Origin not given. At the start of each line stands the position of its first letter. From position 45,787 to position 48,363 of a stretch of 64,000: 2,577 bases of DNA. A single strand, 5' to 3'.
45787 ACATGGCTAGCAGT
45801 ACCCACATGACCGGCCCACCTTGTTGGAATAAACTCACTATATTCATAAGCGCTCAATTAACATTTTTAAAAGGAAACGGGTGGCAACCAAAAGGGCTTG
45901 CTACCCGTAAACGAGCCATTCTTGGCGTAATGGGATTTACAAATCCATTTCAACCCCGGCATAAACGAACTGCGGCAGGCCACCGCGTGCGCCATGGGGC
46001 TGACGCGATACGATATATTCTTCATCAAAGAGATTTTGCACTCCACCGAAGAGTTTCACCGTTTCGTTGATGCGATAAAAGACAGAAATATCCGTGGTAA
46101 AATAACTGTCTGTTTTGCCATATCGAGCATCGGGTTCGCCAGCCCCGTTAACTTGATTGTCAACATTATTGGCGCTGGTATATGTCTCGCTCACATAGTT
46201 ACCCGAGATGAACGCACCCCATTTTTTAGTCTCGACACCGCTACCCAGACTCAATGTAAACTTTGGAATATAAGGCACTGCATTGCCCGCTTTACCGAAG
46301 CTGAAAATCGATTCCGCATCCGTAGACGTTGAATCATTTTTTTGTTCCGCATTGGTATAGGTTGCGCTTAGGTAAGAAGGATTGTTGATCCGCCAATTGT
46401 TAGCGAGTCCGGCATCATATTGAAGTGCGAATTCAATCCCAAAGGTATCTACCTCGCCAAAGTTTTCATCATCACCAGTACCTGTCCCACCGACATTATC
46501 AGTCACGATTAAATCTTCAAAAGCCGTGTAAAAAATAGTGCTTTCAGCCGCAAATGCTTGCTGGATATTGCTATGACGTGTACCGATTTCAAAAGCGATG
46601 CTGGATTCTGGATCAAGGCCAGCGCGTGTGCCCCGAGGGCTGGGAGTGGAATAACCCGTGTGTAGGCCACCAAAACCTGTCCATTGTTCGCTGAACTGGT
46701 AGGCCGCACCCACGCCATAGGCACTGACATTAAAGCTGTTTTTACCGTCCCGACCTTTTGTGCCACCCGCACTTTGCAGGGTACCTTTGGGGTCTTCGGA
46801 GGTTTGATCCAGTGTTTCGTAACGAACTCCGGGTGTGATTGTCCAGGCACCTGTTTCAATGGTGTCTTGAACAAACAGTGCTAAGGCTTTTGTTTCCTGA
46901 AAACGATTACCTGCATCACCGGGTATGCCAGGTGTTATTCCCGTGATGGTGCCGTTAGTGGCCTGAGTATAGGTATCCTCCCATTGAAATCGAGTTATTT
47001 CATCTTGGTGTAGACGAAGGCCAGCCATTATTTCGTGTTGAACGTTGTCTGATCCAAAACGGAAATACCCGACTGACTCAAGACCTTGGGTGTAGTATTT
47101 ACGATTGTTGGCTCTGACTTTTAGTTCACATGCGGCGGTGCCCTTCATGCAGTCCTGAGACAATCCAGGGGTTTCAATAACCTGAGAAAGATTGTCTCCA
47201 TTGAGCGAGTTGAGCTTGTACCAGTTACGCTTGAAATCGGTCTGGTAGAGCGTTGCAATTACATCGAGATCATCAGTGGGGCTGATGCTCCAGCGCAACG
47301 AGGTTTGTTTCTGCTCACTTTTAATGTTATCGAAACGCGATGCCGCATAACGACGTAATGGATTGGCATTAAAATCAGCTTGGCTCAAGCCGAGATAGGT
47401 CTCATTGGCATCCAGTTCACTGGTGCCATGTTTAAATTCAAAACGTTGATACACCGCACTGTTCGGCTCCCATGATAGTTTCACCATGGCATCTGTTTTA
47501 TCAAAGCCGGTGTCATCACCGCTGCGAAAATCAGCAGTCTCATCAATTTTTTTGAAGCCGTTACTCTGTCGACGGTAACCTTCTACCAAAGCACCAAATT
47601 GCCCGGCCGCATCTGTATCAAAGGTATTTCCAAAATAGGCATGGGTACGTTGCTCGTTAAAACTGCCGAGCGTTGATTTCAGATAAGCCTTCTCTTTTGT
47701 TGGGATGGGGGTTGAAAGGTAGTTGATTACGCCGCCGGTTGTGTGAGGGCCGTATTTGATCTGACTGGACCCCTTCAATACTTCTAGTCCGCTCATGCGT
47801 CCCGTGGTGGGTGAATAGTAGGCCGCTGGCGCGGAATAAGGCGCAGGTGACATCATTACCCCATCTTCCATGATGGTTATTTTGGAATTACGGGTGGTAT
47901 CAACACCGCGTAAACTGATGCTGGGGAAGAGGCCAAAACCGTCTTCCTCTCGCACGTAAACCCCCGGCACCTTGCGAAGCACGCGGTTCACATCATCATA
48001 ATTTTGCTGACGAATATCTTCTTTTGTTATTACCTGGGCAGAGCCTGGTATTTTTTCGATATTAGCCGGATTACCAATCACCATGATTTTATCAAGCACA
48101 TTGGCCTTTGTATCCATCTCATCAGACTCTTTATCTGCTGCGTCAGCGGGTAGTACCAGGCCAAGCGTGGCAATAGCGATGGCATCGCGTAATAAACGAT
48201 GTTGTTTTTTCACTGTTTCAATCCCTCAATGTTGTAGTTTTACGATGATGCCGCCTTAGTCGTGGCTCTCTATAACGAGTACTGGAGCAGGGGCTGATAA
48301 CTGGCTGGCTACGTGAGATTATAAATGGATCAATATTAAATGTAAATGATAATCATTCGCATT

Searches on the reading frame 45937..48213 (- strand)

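Call 74: search_protein_families(library=pfam, proteins=[window:45937-48213:-], max_evalue=0.00001)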
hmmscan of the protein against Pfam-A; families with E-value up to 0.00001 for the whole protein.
window:45937-48213:- (758 aa): 2 families
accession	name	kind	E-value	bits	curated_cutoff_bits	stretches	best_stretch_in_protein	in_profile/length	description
PF00593.30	TonB_dep_Rec_b-barrel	-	1.7e-41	143.9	27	1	267-728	28-436/436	TonB dependent receptor-like, beta-barrel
PF07715.20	Plug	-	8.2e-19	68.5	23.9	1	53-162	3-107/107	TonB-dependent Receptor Plug Domain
